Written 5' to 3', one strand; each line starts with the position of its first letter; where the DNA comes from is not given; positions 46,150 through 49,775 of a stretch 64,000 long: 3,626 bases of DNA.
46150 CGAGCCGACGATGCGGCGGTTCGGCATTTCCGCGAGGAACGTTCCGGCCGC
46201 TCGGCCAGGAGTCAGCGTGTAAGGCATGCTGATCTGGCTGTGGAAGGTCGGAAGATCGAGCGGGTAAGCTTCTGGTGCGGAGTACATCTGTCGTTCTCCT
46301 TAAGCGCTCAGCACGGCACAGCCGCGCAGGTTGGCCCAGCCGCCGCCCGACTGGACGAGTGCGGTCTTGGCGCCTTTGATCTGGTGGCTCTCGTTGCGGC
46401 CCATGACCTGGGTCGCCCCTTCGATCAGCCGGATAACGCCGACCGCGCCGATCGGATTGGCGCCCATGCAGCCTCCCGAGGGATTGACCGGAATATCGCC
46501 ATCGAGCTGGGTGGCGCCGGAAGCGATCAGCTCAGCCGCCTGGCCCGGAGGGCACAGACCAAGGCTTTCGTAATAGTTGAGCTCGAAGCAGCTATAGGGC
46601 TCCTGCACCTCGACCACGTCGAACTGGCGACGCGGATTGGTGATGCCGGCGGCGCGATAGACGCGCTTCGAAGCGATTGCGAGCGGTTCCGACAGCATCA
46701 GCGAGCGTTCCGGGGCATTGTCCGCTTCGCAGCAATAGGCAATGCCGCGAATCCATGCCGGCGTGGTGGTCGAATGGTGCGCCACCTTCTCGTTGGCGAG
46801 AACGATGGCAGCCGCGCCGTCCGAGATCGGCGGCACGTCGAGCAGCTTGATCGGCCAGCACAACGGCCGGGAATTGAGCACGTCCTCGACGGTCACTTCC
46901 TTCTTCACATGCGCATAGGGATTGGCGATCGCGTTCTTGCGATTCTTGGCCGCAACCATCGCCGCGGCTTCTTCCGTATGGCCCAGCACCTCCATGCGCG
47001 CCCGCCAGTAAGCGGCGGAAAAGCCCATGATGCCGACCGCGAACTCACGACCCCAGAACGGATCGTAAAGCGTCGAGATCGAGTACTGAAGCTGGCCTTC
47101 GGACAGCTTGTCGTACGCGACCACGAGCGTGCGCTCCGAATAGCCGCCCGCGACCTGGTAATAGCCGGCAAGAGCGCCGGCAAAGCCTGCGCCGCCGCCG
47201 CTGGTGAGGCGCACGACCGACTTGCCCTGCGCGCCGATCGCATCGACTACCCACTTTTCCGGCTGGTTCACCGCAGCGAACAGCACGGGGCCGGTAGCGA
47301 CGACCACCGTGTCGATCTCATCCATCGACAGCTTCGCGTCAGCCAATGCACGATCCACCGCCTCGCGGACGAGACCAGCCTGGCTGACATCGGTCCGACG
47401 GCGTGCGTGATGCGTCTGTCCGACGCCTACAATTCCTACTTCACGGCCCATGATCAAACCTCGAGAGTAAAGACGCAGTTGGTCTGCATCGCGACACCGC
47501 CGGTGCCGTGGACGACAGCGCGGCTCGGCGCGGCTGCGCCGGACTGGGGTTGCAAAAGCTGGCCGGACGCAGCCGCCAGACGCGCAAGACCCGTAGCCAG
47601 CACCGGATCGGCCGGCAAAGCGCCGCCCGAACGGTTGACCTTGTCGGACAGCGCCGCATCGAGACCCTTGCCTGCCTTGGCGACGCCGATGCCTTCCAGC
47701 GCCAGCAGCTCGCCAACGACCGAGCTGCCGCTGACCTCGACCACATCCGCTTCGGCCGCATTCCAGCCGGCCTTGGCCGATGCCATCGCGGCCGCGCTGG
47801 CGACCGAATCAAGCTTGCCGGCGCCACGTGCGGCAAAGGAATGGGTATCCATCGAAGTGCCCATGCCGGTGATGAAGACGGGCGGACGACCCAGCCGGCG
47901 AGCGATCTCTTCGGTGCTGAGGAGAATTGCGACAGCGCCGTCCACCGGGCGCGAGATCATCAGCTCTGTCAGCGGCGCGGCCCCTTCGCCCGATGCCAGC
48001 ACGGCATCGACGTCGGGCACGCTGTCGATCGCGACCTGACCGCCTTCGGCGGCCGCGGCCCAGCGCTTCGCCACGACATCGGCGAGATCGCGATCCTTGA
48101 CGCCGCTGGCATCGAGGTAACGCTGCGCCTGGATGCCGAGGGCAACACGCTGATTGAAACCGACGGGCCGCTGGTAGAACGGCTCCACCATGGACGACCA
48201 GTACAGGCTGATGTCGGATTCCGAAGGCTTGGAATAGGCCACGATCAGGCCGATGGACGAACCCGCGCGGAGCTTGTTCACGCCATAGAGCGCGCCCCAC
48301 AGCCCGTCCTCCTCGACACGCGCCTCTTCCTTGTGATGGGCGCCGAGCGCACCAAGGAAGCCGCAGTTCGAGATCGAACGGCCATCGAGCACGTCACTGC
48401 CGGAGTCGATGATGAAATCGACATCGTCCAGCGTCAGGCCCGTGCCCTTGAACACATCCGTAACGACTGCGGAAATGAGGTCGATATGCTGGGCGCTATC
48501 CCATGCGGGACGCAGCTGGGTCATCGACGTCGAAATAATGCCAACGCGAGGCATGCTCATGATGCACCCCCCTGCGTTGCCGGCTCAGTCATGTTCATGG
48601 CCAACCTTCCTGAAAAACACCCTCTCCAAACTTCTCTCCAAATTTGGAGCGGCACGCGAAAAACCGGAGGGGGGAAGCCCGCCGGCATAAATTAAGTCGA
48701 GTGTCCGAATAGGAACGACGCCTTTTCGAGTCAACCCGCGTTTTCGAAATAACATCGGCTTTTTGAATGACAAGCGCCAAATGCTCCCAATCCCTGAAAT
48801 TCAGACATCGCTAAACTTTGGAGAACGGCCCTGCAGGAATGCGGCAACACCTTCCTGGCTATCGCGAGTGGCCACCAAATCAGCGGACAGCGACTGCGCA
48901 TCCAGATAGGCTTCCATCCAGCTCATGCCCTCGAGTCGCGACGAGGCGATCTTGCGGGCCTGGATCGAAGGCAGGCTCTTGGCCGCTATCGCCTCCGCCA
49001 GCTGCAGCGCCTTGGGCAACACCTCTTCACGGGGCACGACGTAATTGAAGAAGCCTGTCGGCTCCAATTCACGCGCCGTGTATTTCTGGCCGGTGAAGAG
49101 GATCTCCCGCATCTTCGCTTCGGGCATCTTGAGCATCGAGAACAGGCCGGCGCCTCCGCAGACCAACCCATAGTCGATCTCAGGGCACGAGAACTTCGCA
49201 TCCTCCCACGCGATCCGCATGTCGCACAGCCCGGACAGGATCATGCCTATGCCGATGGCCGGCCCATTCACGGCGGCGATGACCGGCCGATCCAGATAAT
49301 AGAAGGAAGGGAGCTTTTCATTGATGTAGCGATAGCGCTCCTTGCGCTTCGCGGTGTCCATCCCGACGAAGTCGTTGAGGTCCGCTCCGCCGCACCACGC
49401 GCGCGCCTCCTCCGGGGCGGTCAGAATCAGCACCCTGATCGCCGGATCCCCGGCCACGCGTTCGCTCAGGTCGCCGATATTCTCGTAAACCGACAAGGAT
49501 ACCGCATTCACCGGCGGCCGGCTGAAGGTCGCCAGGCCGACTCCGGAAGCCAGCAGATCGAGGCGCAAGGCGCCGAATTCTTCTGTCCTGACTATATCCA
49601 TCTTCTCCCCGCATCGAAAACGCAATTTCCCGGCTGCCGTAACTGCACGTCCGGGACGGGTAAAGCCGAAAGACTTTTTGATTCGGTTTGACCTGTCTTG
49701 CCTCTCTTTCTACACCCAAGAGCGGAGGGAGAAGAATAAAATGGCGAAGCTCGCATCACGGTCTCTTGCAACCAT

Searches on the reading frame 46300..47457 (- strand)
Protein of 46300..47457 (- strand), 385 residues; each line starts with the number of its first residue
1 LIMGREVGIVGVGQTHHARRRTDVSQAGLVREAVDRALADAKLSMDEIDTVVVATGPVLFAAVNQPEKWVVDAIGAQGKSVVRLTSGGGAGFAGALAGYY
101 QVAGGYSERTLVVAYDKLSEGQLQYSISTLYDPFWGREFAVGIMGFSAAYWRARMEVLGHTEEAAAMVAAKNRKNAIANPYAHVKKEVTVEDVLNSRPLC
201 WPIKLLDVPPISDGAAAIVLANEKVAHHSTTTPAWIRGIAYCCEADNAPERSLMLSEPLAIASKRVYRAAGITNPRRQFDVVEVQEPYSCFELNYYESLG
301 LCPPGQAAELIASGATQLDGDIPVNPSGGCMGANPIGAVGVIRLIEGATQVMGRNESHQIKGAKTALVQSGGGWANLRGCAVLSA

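Call 15: search_protein_families(library=pfam, proteins=[window:46300-47457:-], max_evalue=0.00001)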
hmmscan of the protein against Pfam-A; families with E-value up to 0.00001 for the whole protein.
window:46300-47457:- (385 aa): 2 families
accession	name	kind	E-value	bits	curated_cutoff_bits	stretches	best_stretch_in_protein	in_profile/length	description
PF22691.2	Thiolase_C_1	-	8.2e-28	97.4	28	1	252-384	14-143/144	Thiolase C-terminal domain-like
PF00108.29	Thiolase_N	-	9.8e-07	28.8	26.4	0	8-188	2-197/260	Thiolase, N-terminal domain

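Call 45: search_protein_families(library=ncbifam, proteins=[window:46300-47457:-], max_evalue=0.000001)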
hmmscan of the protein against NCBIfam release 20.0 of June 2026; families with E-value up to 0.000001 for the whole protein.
window:46300-47457:- (385 aa): 19 families
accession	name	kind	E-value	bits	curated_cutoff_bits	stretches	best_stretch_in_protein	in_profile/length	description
NF006180.0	PRK08313.1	subfamily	1.3e-105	353.5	514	1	3-378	2-377/389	thiolase domain-containing protein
NF004721.0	PRK06065.1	equivalog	4.2e-80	269.5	455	1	5-372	10-380/393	thiolase domain-containing protein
NF004720.0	PRK06064.1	subfamily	1e-69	235.2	420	1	5-375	2-377/389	thiolase domain-containing protein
NF009228.0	PRK12578.1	subfamily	1.3e-58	198.5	485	1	3-361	1-362/387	thiolase domain-containing protein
NF004982.0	PRK06365.1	equivalog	5.2e-54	183.9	695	2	3-244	14-258/430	thiolase domain-containing protein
NF004810.0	PRK06157.1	equivalog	5.2e-53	180.6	403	1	5-380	7-390/400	acetyl-CoA acetyltransferase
NF004722.0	PRK06066.1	equivalog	7.7e-53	179.8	516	1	5-378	4-377/385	thiolase domain-containing protein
NF006102.0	PRK08256.1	subfamily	3.7e-47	161.3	436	1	4-370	2-378/394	lipid-transfer protein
NF053570.1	AcCoTHIOL_METTL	equivalog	3e-46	158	600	1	5-374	2-372/385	acetyl-CoA acetyltransferase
NF005704.0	PRK07516.1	subfamily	4.7e-46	157.5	412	1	6-383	3-385/389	thiolase domain-containing protein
NF004715.0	PRK06059.1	equivalog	2.9e-43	148.4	424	1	4-373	3-388/399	lipid-transfer protein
NF004811.0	PRK06158.1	subfamily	1e-40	139.9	421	1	7-383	10-378/384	acetyl-CoA acetyltransferase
NF005892.0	PRK07855.1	subfamily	4.1e-39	134.5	469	1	5-373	6-379/390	lipid-transfer protein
NF053628.1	BnzsclthlBbsBGT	equivalog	2.6e-34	118.7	750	1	1-370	1-367/389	benzoylsuccinyl-CoA thiolase subunit BbsB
NF005924.0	PRK07937.1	subfamily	4.4e-32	111.9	419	1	5-357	3-329/353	lipid-transfer protein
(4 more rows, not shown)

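Call 53: search_solved_structures(query=window:46300-47457:-, max_evalue=0.00001)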
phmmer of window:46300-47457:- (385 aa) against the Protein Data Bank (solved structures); distinct sequences matched with E-value up to 0.00001: 19.
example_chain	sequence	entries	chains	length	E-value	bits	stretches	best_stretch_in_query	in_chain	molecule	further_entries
4yzo_A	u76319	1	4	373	4.2e-38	134.8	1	8-377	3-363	Putative acyl-CoA acyltransferase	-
6hsj_A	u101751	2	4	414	1.3e-35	126.6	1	6-371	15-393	SCP2-thiolase (type-1)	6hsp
6hrv_A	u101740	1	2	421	1.4e-35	126.5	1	6-371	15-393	SCP2-thiolase (type-1)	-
7yvy_A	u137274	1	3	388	3e-35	125.5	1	6-375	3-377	Acetyl-CoA acetyltransferase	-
7pxp_C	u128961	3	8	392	3e-30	109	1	3-375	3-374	Benzoylsuccinyl-CoA thiolase subunit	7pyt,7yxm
6esq_A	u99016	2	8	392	7.1e-27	97.9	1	5-351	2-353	acetoacetyl-CoA thiolase | Acetyl-CoA acetyltransferase thiolase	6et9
4u4e_A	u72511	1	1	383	1.3e-26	97.1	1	6-383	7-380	Thiolase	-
4bia_A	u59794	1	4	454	1.7e-19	73.6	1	153-363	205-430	3-KETOACYL-COA THIOLASE, PUTATIVE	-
4bi9_A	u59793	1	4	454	3.1e-19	72.7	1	153-363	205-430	3-KETOACYL-COA THIOLASE, PUTATIVE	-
6ok1_A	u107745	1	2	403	3.6e-19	72.5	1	7-349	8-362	Lipid-transfer protein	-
3zbl_A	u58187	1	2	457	1.4e-17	67.3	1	160-363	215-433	3-KETOACYL-COA THIOLASE-LIKE PROTEIN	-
3zbk_A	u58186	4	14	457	1.4e-17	67.3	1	160-363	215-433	3-KETOACYL-COA THIOLASE-LIKE PROTEIN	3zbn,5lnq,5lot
3zbg_A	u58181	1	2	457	1.5e-17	67.2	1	161-363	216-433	3-KETOACYL-COA THIOLASE-LIKE PROTEIN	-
9myr_A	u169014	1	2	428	1.3e-16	64.2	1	157-383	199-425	Nonspecific lipid-transfer protein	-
5m3k_C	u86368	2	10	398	7.3e-16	61.6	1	6-384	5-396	2,4-diacetylphloroglucinol biosynthesis protein PhlC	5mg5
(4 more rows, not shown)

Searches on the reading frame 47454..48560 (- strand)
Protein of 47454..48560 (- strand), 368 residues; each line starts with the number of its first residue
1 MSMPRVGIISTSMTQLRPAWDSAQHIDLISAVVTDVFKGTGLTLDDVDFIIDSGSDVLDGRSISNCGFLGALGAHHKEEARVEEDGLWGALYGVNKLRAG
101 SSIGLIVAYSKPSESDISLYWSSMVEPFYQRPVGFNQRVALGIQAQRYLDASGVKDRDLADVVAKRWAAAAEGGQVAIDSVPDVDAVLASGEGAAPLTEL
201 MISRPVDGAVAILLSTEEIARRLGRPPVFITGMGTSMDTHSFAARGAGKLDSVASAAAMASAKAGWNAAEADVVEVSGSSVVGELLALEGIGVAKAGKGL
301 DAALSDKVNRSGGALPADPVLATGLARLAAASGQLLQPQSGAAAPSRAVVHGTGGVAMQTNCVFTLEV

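Call 15: search_protein_families(library=pfam, proteins=[window:47454-48560:-], max_evalue=0.00001)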
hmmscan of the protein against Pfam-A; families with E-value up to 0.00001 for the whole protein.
window:47454-48560:- (368 aa): 1 family
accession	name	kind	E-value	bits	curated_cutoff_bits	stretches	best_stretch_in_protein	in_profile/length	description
PF22691.2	Thiolase_C_1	-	9.5e-07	29.1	28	1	235-360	2-137/144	Thiolase C-terminal domain-like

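Call 45: search_protein_families(library=ncbifam, proteins=[window:47454-48560:-], max_evalue=0.000001)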
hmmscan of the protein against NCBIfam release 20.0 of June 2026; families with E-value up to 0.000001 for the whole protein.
window:47454-48560:- (368 aa): 16 families
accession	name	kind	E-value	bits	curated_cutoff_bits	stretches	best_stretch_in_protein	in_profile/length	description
NF005924.0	PRK07937.1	subfamily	2.2e-45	155.6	419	1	4-367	3-350/353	lipid-transfer protein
NF004722.0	PRK06066.1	equivalog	4.7e-31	108.1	516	1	3-366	3-383/385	thiolase domain-containing protein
NF004721.0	PRK06065.1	equivalog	2.4e-25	89.2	455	1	5-320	11-333/393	thiolase domain-containing protein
NF004720.0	PRK06064.1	subfamily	6.9e-23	81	420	1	5-344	3-361/389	thiolase domain-containing protein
NF006180.0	PRK08313.1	subfamily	1.1e-17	64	514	1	3-357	3-374/389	thiolase domain-containing protein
NF004811.0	PRK06158.1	subfamily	9.7e-17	61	421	1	6-316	10-318/384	acetyl-CoA acetyltransferase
NF053570.1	AcCoTHIOL_METTL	equivalog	2.4e-13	49.7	600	1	143-337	147-351/385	acetyl-CoA acetyltransferase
NF006102.0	PRK08256.1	subfamily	5.9e-12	45.4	436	1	140-335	150-359/394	lipid-transfer protein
NF005704.0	PRK07516.1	subfamily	8e-12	44.8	412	1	144-358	150-378/389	thiolase domain-containing protein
NF009228.0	PRK12578.1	subfamily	2.6e-11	42.8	485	1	143-303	149-311/387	thiolase domain-containing protein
NF004810.0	PRK06157.1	equivalog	1.9e-10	40.5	403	1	5-362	8-390/400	acetyl-CoA acetyltransferase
NF006010.0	PRK08142.1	subfamily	7.8e-10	38.1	462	1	103-315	103-328/388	thiolase domain-containing protein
NF005892.0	PRK07855.1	subfamily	2.2e-09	36.7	469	1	123-318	133-334/390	lipid-transfer protein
NF053628.1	BnzsclthlBbsBGT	equivalog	5.7e-09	35.2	750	1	142-356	144-371/389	benzoylsuccinyl-CoA thiolase subunit BbsB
NF004982.0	PRK06365.1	equivalog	6.3e-08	32.1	695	0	122-249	142-269/430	thiolase domain-containing protein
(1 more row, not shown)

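Call 54: search_solved_structures(query=window:47454-48560:-, max_evalue=0.001)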
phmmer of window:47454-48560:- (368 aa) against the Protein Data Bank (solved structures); distinct sequences matched with E-value up to 0.001: 7.
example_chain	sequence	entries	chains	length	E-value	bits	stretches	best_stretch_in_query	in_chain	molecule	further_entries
7yvy_A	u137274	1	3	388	1.3e-12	51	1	139-312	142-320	Acetyl-CoA acetyltransferase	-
7pxp_C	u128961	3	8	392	4e-08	36.2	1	142-356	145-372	Benzoylsuccinyl-CoA thiolase subunit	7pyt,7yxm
4u4e_A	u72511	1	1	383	1e-06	31.5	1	132-358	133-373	Thiolase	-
9myr_A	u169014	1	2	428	1.5e-06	31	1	137-358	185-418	Nonspecific lipid-transfer protein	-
4yzo_A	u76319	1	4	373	8.5e-06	28.5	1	105-331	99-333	Putative acyl-CoA acyltransferase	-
6hsj_A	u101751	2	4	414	0.00028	23.5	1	148-345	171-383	SCP2-thiolase (type-1)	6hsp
6hrv_A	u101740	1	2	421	0.00029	23.4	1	148-345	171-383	SCP2-thiolase (type-1)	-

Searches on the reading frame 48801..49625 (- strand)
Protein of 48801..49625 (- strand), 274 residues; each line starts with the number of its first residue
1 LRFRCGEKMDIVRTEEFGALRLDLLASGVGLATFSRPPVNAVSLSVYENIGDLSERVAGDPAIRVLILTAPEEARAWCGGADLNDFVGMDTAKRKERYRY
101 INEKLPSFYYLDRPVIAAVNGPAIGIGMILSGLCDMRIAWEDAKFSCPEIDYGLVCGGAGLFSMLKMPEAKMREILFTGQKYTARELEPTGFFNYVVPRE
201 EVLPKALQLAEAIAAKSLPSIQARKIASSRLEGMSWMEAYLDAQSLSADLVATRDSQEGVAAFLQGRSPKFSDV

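Call 15: search_protein_families(library=pfam, proteins=[window:48801-49625:-], max_evalue=0.00001)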
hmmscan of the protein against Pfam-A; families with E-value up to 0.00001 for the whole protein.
window:48801-49625:- (274 aa): 2 families
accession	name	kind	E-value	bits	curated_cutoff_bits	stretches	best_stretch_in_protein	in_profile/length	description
PF00378.25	ECH_1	-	1.1e-38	133.5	27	1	27-273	4-250/251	Enoyl-CoA hydratase/isomerase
PF16113.10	ECH_2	-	1.4e-18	67.9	27.2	1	30-211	2-186/335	Enoyl-CoA hydratase/isomerase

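Call 67: search_protein_families(library=ncbifam, proteins=[window:48801-49625:-], max_evalue=1e-20)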
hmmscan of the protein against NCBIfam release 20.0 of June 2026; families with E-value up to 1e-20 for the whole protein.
window:48801-49625:- (274 aa): 44 families (the best 25 are shown)
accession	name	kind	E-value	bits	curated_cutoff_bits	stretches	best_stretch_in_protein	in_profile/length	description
NF005073.0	PRK06495.1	subfamily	2.5e-47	161.4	296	1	28-272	13-255/257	enoyl-CoA hydratase/isomerase family protein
NF051848.1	EnCoAHydtEchA19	equivalog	4.1e-46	157.6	400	1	29-272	10-256/258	enoyl-CoA hydratase EchA19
NF005803.0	PRK07658.1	equivalog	2.9e-38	131.8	313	1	28-273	11-256/257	enoyl-CoA hydratase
NF005802.0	PRK07657.1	equivalog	2e-35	122.5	363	1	22-271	7-257/260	enoyl-CoA hydratase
NF005925.0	PRK07938.1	equivalog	2.4e-35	122.1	260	1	27-270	10-250/252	enoyl-CoA hydratase family protein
NF005864.0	PRK07799.1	equivalog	1.1e-33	116.6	316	1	32-272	21-264/266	crotonase/enoyl-CoA hydratase family protein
NF004781.0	PRK06127.1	subfamily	1.2e-33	117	291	1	27-272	19-267/269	enoyl-CoA hydratase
NF006008.0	PRK08139.1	equivalog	1.4e-33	116.5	313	1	26-273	18-265/266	enoyl-CoA hydratase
NF006699.0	PRK09245.1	subfamily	1.4e-33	116.3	354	1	40-272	25-264/266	crotonase/enoyl-CoA hydratase family protein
NF004857.0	PRK06210.1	equivalog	1.5e-32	113.1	341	1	18-272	8-273/275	enoyl-CoA hydratase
NF007239.0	PRK09674.1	equivalog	1.1e-31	110.3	371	1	28-272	13-255/257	2,3-dehydroadipyl-CoA hydratase PaaF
NF004796.0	PRK06144.1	subfamily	1.3e-31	110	272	1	27-272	16-260/262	enoyl-CoA hydratase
NF004517.0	PRK05862.1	equivalog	3.1e-31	108.8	396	1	28-272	13-255/257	enoyl-CoA hydratase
NF006007.0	PRK08138.1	subfamily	3.6e-31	108.5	355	1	22-272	11-259/261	enoyl-CoA hydratase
NF046063.1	oxepin_alt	equivalog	1.2e-30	106.9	300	1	40-270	22-254/254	oxepin-CoA hydrolase, alternative type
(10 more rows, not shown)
